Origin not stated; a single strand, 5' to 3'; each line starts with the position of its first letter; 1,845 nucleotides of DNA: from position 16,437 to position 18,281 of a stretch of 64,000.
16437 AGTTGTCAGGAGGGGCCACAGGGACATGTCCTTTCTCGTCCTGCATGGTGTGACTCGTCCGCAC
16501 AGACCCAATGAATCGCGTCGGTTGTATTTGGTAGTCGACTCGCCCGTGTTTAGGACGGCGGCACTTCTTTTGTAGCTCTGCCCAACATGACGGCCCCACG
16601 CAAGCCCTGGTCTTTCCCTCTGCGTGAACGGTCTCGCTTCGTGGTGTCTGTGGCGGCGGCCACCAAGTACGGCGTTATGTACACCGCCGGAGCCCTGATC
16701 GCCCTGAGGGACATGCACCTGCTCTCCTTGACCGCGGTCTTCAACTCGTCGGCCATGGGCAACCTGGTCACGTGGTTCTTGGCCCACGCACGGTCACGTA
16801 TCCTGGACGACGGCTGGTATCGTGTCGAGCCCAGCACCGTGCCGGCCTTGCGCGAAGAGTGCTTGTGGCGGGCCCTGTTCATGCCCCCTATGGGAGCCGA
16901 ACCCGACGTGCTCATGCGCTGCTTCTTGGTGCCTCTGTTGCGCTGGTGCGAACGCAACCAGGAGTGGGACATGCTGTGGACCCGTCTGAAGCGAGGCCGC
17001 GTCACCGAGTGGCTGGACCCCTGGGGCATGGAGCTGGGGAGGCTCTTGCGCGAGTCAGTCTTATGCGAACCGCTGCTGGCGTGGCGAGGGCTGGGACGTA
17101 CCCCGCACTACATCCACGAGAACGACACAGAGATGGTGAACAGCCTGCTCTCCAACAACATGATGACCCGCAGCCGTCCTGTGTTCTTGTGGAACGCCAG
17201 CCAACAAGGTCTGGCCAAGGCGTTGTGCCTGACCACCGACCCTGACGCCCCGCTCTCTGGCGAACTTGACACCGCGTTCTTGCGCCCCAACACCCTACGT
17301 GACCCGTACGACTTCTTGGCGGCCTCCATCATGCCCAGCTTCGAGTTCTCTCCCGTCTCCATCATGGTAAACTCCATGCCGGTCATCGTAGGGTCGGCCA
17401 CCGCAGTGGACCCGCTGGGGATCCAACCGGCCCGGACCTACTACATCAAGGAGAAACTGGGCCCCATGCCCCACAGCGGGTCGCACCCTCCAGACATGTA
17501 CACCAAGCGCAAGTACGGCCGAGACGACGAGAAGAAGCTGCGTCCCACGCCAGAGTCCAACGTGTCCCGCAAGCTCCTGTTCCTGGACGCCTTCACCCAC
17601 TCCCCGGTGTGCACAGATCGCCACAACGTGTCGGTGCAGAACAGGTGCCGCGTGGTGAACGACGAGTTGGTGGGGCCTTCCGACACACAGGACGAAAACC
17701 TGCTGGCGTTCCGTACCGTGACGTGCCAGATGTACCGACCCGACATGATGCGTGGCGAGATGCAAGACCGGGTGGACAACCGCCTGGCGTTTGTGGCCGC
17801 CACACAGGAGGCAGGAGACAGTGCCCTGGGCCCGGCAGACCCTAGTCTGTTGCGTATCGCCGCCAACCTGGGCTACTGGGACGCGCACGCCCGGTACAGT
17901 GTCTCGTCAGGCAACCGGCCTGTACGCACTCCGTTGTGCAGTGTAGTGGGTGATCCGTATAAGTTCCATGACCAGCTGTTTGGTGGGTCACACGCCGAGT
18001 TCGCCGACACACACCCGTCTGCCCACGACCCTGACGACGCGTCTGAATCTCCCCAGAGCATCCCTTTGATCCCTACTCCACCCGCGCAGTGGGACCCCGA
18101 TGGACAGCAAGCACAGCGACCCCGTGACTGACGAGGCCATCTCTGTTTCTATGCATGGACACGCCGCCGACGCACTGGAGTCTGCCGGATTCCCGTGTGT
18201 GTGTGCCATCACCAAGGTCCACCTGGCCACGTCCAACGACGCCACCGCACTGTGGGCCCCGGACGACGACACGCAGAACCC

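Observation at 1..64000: Overall: unassigned nucleus-dependent large DNA virus-like genome segment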

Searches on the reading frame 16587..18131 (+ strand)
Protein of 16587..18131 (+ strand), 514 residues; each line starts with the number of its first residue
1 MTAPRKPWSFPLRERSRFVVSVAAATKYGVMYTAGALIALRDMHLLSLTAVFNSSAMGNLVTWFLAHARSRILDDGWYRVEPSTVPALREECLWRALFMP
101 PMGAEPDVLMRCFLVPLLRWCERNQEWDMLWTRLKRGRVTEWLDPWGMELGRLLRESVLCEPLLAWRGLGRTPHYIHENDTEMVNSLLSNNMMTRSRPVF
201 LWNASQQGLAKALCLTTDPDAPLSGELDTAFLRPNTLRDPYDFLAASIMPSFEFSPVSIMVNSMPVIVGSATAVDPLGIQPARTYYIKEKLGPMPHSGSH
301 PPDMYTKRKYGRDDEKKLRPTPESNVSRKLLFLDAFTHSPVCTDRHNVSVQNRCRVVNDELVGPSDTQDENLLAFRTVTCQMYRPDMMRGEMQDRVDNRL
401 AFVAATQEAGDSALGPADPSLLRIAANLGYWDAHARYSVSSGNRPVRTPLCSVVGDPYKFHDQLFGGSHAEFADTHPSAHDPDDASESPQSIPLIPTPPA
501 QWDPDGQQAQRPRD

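Call 3: search_protein_families(library=pfam, proteins=[window:16587-18131:+], max_evalue=0.01)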
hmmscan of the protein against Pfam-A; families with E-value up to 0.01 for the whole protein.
window:16587-18131:+ (514 aa): 0 families

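Call 10: find_encoding_contigs(protein=window:16587-18131:+, flank=10000, max_places=6)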
Protein window:16587-18131:+ (514 aa): no gene with exactly this product is on record in the collection.

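Call 114: search_protein_families(library=pfam, proteins=[window:16587-18131:+], max_evalue=1)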
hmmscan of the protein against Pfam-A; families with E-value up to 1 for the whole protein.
window:16587-18131:+ (514 aa): 0 families
